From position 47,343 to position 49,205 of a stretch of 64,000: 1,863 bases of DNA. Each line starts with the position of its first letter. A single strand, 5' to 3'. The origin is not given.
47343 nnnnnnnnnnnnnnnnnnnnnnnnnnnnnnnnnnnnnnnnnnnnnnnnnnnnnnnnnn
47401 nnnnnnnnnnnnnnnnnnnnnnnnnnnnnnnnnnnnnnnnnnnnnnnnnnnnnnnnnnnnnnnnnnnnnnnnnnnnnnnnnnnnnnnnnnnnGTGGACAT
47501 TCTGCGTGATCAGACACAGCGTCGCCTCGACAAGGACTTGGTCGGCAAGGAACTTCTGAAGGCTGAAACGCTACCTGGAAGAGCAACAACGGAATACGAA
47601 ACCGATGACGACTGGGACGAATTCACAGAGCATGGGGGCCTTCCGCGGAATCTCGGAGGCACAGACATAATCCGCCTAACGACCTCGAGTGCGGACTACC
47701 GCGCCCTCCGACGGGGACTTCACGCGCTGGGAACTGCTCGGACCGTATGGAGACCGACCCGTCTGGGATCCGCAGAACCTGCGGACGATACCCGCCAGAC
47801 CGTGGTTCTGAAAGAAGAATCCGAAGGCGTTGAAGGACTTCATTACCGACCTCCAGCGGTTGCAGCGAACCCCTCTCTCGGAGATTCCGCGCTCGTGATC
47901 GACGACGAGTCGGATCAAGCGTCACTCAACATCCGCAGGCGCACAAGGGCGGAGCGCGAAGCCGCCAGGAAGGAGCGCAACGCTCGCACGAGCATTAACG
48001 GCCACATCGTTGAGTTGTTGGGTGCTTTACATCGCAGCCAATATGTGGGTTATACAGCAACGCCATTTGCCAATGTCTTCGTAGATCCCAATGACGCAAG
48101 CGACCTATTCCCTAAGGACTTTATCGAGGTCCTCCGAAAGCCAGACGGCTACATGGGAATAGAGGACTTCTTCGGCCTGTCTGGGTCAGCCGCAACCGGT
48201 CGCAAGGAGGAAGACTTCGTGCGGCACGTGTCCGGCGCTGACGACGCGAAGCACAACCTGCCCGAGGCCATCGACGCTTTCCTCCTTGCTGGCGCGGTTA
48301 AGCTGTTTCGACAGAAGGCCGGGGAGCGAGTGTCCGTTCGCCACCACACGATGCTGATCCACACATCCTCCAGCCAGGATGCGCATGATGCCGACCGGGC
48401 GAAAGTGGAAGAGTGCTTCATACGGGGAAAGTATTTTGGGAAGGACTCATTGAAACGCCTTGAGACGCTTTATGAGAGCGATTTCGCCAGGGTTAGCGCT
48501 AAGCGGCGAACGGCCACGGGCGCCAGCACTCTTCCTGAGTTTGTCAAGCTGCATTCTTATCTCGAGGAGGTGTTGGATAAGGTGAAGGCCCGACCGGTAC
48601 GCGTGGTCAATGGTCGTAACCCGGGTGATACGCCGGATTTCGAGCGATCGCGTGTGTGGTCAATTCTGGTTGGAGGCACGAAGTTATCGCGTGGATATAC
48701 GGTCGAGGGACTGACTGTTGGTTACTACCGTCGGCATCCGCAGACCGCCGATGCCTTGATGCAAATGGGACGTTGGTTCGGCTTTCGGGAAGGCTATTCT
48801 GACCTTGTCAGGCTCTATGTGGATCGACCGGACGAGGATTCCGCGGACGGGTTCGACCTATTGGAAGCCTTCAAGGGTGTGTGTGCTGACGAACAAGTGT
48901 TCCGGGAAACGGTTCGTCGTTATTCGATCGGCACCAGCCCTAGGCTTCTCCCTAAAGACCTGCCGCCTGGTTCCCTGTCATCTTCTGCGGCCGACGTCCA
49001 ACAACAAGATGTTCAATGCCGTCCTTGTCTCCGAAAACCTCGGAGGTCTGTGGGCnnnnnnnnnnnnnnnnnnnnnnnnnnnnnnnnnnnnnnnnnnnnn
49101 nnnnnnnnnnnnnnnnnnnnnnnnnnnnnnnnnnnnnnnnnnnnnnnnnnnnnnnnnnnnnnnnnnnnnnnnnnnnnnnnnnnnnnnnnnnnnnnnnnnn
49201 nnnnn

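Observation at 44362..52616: GHKL(MORC-like)-DUF4420-Z1 operon converging on a dcm-EcoRII-vsr operon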

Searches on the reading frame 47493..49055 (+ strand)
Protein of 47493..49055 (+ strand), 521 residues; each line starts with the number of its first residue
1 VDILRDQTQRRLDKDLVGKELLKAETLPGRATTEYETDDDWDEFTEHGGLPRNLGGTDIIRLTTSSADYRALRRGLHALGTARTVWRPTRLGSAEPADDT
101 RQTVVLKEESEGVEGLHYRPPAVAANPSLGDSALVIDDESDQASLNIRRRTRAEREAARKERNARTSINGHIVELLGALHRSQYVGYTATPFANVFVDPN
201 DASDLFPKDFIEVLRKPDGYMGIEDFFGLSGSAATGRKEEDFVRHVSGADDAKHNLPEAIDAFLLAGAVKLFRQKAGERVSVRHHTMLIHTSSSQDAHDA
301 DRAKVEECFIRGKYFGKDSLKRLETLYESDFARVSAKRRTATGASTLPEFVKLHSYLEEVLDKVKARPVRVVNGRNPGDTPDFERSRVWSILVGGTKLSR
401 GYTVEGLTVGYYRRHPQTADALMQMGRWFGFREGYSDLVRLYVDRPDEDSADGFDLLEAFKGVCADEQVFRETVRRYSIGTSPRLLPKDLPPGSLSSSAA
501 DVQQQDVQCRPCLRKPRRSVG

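Call 4: search_protein_families(library=pfam, proteins=[window:47493-49055:+], max_evalue=0.01)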
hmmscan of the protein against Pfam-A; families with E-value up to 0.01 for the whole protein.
window:47493-49055:+ (521 aa): 1 family
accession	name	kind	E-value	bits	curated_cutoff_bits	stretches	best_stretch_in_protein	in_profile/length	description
PF10593.14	Z1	-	8.5e-48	163.3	25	1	256-483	2-210/228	Z1 domain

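Call 6: search_protein_families(library=padloc, proteins=[window:47493-49055:+], max_evalue=0.01)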
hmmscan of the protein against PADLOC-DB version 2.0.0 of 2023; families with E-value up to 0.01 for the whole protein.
window:47493-49055:+ (521 aa): 2 families
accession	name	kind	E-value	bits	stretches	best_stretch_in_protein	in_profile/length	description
PDLC02205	MzaC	-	2.7e-38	129.5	2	255-444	437-628/952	-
PDLC03202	Helicase_II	-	7.6e-22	75.4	1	130-444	145-422/621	Type II helicase domain protein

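Call 19: find_homologous_proteins(query=window:47493-49055:+, max_evalue=1e-10)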
Query window:47493-49055:+ (521 aa): 2500 proteins with E <= 1e-10 among 8000 candidates; the best 120 are listed.
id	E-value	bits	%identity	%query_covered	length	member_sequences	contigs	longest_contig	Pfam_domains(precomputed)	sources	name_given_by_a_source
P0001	0.0e+0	1178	100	100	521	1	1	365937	PF10593.15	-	-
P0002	5.4e-117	410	46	94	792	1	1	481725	PF10593.15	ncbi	-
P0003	2.8e-115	404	45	94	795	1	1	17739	PF10593.15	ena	-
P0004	4.6e-115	403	45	94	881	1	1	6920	PF10593.15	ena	-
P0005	4.8e-115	403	46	94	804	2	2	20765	PF10593.15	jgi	jgi:hypothetical protein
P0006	4.2e-113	397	42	94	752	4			PF10593.15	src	-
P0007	2.3e-112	395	44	94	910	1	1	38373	PF10593.15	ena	-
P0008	4.0e-112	394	43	94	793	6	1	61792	PF10593.15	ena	-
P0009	6.4e-112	393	44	94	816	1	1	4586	PF10593.15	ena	-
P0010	1.4e-109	385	44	94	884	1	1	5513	PF10593.15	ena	-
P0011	3.9e-109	384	44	94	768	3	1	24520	PF10593.15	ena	-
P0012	4.5e-109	384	44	94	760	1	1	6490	PF10593.15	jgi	jgi:hypothetical protein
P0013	1.9e-108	382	45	94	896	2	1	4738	PF10593.15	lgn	-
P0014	2.7e-108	381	45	87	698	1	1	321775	PF10593.15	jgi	jgi:hypothetical protein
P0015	2.8e-108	381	42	94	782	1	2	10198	PF10593.15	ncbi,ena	-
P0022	2.0e-106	375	43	94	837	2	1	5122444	PF10593.15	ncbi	ncbi:Z1 domain-containing protein [Arthrobacter sp. alpha11c]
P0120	3.6e-82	295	38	98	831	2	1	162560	PF10593.15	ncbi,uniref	ncbi:Z1 domain-containing protein [Streptomyces sp. NPDC049970]|uniref:Z1 domain-containing protein 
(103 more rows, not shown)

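Call 22: find_encoding_contigs(protein=P0001, flank=10000, max_places=3)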
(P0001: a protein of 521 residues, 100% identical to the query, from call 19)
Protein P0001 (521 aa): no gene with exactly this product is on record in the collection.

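Call 23: find_encoding_contigs(protein=P0002, flank=10000, max_places=3)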
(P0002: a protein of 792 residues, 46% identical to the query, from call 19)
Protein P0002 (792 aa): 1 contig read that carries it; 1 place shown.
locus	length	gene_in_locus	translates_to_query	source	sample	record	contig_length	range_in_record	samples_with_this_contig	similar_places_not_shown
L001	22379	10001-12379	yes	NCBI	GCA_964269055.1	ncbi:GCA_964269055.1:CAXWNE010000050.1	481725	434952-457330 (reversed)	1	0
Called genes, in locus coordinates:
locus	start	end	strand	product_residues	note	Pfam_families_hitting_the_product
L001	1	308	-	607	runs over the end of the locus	PF13522:GATase_6, PF13537:GATase_7, PF01380:SIS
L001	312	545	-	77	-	-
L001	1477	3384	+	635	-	PF00730:HhH-GPD, PF00145:DNA_methylase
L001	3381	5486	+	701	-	PF13589:HATPase_c_3, PF02518:HATPase_c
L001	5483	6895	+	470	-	PF00145:DNA_methylase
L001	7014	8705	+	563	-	PF13589:HATPase_c_3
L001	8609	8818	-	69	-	-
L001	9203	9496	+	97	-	-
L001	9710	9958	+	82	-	-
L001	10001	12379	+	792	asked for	PF10593:Z1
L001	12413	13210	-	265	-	PF19866:DUF6339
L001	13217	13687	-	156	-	-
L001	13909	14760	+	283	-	-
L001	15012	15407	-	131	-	-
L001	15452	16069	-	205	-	-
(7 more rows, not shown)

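Call 24: find_encoding_contigs(protein=P0007, flank=10000, max_places=3)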
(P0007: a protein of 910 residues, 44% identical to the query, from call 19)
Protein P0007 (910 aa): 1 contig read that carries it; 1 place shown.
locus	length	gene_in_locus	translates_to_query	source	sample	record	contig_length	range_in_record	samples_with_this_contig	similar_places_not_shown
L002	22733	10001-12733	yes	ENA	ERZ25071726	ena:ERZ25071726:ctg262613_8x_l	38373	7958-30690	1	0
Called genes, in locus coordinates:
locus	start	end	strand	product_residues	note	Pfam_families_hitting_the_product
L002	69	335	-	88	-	-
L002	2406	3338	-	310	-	PF10686:YAcAr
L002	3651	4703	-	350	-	PF23639:DUF7146, PF13362:Toprim_3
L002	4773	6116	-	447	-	-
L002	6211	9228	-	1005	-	PF13700:DUF4158, PF01526:DDE_Tnp_Tn3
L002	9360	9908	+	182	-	PF00239:Resolvase, PF02796:HTH_7, PF13936:HTH_38 (weak)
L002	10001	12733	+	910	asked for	PF10593:Z1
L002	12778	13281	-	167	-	PF03852:Vsr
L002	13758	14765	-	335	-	PF02899:Phage_int_SAM_1 (weak), PF00589:Phage_integrase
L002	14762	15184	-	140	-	PF01850:PIN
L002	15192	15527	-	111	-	PF03683:UPF0175 (weak)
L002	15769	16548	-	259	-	-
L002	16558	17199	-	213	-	-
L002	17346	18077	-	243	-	-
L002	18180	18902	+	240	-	PF00392:GntR, PF07702:UTRA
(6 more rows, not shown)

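Call 29: find_related_loci(query=A1, collection=genome_contigs, flank=10000)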
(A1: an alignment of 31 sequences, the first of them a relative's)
Query A1 (521 aa) in genome_contigs; peptide patterns used: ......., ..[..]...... (x = any residue, [..] = any of these).
600 stretches matched a pattern (row limit reached: there are more); 592 encode a relative of the query (tblastn E <= 1e-3); the best 80 are kept; 80 distinct loci.
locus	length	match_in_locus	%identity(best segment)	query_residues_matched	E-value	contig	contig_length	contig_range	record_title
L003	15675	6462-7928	45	1-492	6e-119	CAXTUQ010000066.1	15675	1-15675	MAG TPA_asm: uncultured Acetobacteraceae bacterium isolate public_SRR14721980_metawrap_bin.2 genome assembly, contig: pu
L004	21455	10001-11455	42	1-492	4e-112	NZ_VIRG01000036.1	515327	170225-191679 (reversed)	Stappia sp. BW2 NODE_3_length_515327_cov_38.2615_ID_5, whole genome shotgun sequence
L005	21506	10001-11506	42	1-492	2e-111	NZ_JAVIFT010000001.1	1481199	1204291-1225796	Hyphomicrobium sp. LHD-15 LHD.15_ctg001, whole genome shotgun sequence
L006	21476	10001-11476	42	1-492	4e-107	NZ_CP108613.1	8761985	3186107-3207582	Streptomyces sp. NBC_01166 chromosome, complete genome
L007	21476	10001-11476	43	1-492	5e-106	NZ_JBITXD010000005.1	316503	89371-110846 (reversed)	Streptomyces sp. NPDC053726 NPDC053726_45_E6.ctg-0005, whole genome shotgun sequence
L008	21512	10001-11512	43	1-492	3e-105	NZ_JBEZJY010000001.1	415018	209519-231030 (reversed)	Streptomyces sp. NPDC048484 NPDC048484_18_F8.ctg-0001, whole genome shotgun sequence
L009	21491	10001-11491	43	1-492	1e-104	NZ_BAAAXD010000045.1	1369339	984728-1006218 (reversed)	Streptomyces yanii strain JCM 3331 sequence45, whole genome shotgun sequence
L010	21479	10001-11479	43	1-492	2e-104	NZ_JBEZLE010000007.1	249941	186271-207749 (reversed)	Streptomyces sp. NPDC048332 NPDC048332_55_E5.ctg-0007, whole genome shotgun sequence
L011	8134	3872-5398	41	2-497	1e-104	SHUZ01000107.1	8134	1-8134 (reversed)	MAG: Acidimicrobiia bacterium isolate Baikal-deep-G23 BACOMB-C41981, whole genome shotgun sequence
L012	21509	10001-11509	43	1-492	4e-104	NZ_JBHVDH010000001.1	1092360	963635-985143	Streptomyces sp. NPDC057445 NPDC057445_350_C9.ctg-0001, whole genome shotgun sequence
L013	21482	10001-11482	43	1-492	3e-103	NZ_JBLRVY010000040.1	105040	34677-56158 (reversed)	Streptomyces sp. 4F14 4F-14NODE_40_length_105040_cov_122.281147, whole genome shotgun sequence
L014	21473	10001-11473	42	2-492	5e-103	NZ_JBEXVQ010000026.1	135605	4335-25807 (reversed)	Lentzea sp. NPDC005914 NPDC005914_7_F5.ctg-0026, whole genome shotgun sequence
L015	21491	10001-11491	42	1-492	4e-103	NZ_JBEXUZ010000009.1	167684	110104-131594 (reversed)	Streptomyces sp. NPDC005969 NPDC005969_278_A9.ctg-0009, whole genome shotgun sequence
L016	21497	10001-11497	42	1-492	8e-103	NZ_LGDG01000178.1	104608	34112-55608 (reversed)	Streptomyces sp. MMG1533 P407contig25.1, whole genome shotgun sequence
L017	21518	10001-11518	38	1-504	6e-103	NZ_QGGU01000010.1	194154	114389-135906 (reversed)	Pleionea mediterranea strain DSM 25350 Ga0215703_110, whole genome shotgun sequence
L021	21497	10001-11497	43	1-492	4e-102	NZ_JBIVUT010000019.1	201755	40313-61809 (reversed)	Streptomyces sp. NPDC091289 NPDC091289_187_A10.ctg-0019, whole genome shotgun sequence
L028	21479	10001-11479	42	1-492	7e-101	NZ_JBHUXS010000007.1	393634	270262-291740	Streptomyces sp. NPDC057249 NPDC057249_350_G5.ctg-0007, whole genome shotgun sequence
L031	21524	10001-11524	42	1-492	1e-100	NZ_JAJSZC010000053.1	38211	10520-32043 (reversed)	Streptomyces sp. IBSBF 3136 scaffold53_size38211, whole genome shotgun sequence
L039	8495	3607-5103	41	1-492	2e-100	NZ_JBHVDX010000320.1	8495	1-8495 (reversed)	Streptomyces sp. NPDC057474 NPDC057474_T20_H8.ctg-0320, whole genome shotgun sequence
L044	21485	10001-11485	41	1-492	7e-100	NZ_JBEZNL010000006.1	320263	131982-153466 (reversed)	Streptomyces sp. NPDC048002 NPDC048002_65_C3.ctg-0007, whole genome shotgun sequence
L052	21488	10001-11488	40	1-492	2e-99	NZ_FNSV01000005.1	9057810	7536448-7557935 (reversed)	Rhodococcus koreensis strain DSM 44498, whole genome shotgun sequence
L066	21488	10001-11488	39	1-492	2e-97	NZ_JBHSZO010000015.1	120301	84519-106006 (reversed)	Streptomyces polyrhachis strain CGMCC 4.7094 GCM70025689_40, whole genome shotgun sequence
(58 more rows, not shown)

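Call 55: find_encoding_contigs(protein=P0120, flank=9000, max_places=1)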
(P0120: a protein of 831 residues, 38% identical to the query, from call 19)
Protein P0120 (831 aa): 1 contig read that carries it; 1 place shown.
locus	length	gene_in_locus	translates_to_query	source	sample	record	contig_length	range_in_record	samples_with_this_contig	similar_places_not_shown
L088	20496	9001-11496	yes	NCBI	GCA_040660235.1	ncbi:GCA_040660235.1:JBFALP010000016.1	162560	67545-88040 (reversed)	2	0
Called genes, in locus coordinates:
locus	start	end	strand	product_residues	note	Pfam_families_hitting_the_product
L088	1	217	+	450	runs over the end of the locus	PF13439:Glyco_transf_4, PF13579:Glyco_trans_4_4, PF20706:GT4-conflict, PF00534:Glycos_transf_1, PF13692:Glyco_trans_1_4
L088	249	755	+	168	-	PF10722:YbjN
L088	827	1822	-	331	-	PF03881:Fructosamin_kin (faint), PF01636:APH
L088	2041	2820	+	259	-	-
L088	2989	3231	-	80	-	-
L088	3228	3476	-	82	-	-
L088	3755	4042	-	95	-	-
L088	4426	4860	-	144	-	PF00392:GntR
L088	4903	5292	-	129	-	-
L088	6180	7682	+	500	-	PF02518:HATPase_c (weak), PF13589:HATPase_c_3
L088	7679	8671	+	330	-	PF14390:DUF4420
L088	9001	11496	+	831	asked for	PF10593:Z1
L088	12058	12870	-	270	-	PF09517:RE_Eco29kI (weak)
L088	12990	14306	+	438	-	PF00145:DNA_methylase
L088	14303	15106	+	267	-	PF03852:Vsr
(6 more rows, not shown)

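Call 56: find_encoding_contigs(protein=P0022, flank=9000, max_places=1)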
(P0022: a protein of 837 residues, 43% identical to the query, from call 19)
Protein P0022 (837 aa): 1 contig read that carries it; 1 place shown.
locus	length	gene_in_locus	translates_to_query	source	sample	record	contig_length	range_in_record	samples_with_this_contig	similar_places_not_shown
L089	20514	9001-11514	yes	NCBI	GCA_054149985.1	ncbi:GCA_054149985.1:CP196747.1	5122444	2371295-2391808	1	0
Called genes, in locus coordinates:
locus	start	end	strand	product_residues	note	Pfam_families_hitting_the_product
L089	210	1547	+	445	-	-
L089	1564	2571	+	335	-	-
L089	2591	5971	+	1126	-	PF18731:HEPN_Swt1, PF04465:DUF499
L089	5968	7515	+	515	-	PF13589:HATPase_c_3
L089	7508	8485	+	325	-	PF14390:DUF4420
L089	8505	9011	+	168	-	-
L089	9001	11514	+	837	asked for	PF10593:Z1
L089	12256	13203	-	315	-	PF00892:EamA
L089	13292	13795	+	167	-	PF01047:MarR, PF12802:MarR_2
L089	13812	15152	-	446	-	-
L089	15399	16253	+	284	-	PF13517:FG-GAP_3 (weak)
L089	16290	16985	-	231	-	PF00440:TetR_N, PF02909:TetR_C_1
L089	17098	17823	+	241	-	PF04238:DUF420 (faint), PF10067:DUF2306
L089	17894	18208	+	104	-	PF25213:HVO_A0261_N (weak), PF12840:HTH_20, PF01022:HTH_5, PF12802:MarR_2 (weak)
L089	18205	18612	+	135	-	PF10604:Polyketide_cyc2, PF08327:AHSA1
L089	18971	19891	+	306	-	PF00005:ABC_tran, PF13304:AAA_21 (faint)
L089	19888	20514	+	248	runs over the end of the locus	-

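Call 59: search_protein_families(library=pfam, proteins=[L010:12696-14114:-, L039:95-1120:+, L009:12798-13643:-, L052:3024-5123:+, L031:15388-16377:-, L044:15655-16902:-, L028:16958-18517:+, L066:15234-16244:+, L021:12347-13282:+, L039:6006-6827:-], max_evalue=0.001)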
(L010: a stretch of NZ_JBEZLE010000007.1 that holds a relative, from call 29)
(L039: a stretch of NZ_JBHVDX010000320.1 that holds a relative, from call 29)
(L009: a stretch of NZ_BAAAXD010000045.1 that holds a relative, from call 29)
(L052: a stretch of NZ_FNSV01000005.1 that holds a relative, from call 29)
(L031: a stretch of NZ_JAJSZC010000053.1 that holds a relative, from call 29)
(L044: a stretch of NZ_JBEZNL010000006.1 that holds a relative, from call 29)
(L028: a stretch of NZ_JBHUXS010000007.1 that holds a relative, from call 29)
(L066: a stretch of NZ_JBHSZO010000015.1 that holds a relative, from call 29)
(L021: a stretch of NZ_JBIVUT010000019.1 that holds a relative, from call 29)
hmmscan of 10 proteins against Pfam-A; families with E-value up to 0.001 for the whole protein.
L010:12696-14114:- (473 aa): 1 family
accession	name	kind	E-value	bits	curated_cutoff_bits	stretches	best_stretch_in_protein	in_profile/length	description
PF00145.23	DNA_methylase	-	4.1e-51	174.8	22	1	52-432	2-322/324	C-5 cytosine-specific DNA methylase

L039:95-1120:+ (342 aa): 1 family
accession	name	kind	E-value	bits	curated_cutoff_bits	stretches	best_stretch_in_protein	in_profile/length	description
PF02810.21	SEC-C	-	8.6e-05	22.8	20.4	1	324-338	4-18/19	SEC-C motif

L009:12798-13643:- (282 aa): 0 families

L052:3024-5123:+ (700 aa): 2 families
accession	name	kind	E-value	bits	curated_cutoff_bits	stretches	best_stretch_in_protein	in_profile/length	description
PF01381.28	HTH_3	-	2.5e-07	31.1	23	1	21-64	8-51/55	Helix-turn-helix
PF13560.12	HTH_31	-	5.3e-05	23.9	27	1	16-67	7-60/64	Helix-turn-helix domain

L031:15388-16377:- (330 aa): 1 family
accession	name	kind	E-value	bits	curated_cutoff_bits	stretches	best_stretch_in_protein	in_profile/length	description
PF19866.4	DUF6339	-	8.6e-13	48.9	23.2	1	120-268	6-168/175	Family of unknown function (DUF6339)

L044:15655-16902:- (416 aa): 0 families

L028:16958-18517:+ (520 aa): 0 families

L066:15234-16244:+ (337 aa): 0 families

L021:12347-13282:+ (312 aa): 1 family
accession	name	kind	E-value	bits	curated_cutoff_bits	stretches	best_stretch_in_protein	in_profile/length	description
PF09126.16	NaeI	-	6.6e-36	124.5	25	1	41-297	10-267/288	Restriction endonuclease NaeI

L039:6006-6827:- (274 aa): 0 families

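Call 88: search_protein_families(library=padloc, proteins=[L089:8505-9008:+], max_evalue=0.001)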
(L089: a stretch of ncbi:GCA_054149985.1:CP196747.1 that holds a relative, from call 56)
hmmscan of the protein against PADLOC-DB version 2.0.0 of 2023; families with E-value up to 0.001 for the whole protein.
L089:8505-9008:+ (168 aa): 0 families
